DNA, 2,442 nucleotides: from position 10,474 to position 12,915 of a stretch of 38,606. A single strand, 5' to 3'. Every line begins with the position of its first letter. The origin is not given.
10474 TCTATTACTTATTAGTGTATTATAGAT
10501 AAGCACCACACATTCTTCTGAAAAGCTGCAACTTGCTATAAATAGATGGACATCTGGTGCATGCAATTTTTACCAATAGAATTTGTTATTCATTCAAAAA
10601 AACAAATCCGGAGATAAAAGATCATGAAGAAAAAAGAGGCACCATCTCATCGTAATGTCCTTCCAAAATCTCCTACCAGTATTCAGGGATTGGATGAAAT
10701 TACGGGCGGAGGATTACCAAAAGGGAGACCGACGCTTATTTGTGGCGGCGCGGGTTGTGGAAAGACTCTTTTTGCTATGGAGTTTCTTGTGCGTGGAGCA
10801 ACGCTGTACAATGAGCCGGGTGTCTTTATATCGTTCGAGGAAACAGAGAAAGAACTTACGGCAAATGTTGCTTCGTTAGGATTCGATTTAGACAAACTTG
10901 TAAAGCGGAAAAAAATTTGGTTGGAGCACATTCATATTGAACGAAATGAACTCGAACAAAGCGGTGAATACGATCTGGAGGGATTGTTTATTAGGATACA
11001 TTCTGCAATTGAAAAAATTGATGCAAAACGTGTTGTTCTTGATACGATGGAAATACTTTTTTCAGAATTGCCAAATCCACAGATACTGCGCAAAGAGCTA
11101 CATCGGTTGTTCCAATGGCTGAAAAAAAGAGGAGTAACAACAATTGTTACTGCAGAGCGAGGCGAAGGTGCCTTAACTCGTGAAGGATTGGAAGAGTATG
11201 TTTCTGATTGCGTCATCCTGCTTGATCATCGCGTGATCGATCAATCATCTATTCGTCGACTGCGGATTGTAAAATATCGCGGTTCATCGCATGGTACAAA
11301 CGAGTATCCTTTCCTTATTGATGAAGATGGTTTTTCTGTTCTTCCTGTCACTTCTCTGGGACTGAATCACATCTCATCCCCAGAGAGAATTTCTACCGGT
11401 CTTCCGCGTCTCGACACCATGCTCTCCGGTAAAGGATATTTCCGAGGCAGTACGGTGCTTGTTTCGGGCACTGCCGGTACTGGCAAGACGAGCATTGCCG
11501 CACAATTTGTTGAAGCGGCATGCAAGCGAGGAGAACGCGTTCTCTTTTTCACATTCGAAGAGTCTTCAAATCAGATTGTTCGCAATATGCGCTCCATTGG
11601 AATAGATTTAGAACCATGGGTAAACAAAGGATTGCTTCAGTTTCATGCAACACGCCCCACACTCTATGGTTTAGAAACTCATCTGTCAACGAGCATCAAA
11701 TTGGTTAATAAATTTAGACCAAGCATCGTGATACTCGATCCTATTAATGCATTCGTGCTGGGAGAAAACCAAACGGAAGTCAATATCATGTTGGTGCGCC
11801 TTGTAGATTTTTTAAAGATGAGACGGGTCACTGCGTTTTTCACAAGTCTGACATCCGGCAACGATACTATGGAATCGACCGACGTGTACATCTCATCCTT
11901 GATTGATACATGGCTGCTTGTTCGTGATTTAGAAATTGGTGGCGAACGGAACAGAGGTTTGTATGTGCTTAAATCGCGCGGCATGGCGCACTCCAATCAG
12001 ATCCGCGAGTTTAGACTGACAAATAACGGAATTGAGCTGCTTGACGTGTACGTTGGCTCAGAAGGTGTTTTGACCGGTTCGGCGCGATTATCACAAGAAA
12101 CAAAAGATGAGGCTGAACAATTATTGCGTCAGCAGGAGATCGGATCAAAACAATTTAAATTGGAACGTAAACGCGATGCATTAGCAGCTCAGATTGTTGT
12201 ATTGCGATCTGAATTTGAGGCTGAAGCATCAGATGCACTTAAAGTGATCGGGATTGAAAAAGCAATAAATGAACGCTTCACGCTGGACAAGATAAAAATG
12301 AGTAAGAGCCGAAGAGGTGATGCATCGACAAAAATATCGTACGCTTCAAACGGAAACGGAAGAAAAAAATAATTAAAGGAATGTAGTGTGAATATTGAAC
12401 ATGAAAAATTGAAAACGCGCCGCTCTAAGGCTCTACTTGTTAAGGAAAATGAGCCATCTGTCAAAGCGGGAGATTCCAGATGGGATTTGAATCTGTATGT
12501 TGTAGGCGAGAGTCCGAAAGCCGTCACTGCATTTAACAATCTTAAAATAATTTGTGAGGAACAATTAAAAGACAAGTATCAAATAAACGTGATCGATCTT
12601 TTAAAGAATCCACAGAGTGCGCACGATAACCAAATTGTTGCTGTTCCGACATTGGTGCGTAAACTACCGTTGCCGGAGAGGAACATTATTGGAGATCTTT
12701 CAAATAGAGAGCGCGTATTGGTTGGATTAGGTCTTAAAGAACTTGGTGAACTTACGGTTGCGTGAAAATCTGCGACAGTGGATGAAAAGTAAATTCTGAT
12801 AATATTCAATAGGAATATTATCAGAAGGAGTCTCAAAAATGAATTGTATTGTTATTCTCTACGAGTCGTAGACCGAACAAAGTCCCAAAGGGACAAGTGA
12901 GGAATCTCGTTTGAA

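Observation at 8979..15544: Four copies of a bipartite about 80-nt non-coding element: conserved box1 (17 nt), a free 12-nt spacer, conserved box2 (19 nt)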

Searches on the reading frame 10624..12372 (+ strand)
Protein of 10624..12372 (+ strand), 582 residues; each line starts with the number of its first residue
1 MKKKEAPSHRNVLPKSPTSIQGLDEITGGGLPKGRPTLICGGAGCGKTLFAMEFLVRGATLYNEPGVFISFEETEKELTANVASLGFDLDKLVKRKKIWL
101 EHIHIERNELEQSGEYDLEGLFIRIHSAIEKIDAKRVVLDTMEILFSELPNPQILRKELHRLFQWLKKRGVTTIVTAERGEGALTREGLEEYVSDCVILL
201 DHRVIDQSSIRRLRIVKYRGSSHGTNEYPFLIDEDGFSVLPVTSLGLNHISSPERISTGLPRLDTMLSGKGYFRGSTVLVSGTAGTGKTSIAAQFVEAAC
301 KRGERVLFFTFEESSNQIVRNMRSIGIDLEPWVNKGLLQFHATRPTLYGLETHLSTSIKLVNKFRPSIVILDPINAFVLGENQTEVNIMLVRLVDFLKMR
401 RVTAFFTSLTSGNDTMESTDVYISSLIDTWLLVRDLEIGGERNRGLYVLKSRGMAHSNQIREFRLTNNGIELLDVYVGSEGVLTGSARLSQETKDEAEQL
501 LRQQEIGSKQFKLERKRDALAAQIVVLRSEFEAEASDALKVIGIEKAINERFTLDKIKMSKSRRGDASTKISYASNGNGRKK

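Call 7: search_protein_families(library=pfam, proteins=[window:10624-12372:+], max_evalue=0.01)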
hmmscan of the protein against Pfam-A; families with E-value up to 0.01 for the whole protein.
window:10624-12372:+ (582 aa): 31 families (the best 25 are shown)
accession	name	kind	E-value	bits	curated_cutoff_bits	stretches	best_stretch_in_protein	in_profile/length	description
PF06745.19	ATPase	-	1.5e-106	355.4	26.6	2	17-241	2-228/231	KaiC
PF13481.12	AAA_25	-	6e-15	55.8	27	2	270-381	27-159/195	AAA domain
PF03796.21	DnaB_C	-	9.8e-13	48.5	27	2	256-324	2-69/255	DnaB-like helicase C terminal domain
PF00154.27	RecA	-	1.2e-08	35.1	27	1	242-330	19-105/262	recA bacterial DNA recombination protein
PF13479.12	AAA_24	-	7.5e-07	29.6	27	1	277-318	4-37/195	AAA domain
PF05729.18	NACHT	-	5.3e-06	26.8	26.7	0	277-311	2-41/167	NACHT domain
PF13191.12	AAA_16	-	7.5e-06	27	32.6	1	274-311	23-60/167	AAA ATPase domain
PF01637.24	ATPase_2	-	1e-05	25.9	33.2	0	35-168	21-144/225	ATPase domain predominantly from Archaea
PF13401.12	AAA_22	-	1.4e-05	25.9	27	0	277-316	7-46/130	AAA domain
PF12775.13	AAA_7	-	1.7e-05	24.9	25.8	0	275-317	33-77/181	P-loop containing dynein motor region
PF13245.12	AAA_19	-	2e-05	25.2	25.1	0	274-314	10-52/134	AAA domain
PF24883.2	NPHP3_N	-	3.6e-05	24.5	24.8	1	277-316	24-63/164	Nephrocystin 3, N-terminal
PF00004.35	AAA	-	3.7e-05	24.6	21.2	0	278-398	1-97/131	ATPase family associated with various cellular activities (AAA)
PF09848.15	SLFN-g3_helicase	-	3.7e-05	23.6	24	0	277-320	3-48/354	Schlafen group 3, DNA/RNA helicase domain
PF20720.3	nSTAND3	-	5.8e-05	23.3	27.2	0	277-309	19-51/155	Novel STAND NTPase 3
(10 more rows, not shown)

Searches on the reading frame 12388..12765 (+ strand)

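Call 7: search_protein_families(library=pfam, proteins=[window:12388-12765:+], max_evalue=0.01)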
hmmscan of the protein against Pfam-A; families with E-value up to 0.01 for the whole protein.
window:12388-12765:+ (125 aa): 1 family
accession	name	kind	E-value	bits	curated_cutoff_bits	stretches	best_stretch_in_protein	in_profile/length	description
PF07689.18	KaiB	-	1.4e-24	86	27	1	36-115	2-81/82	KaiB domain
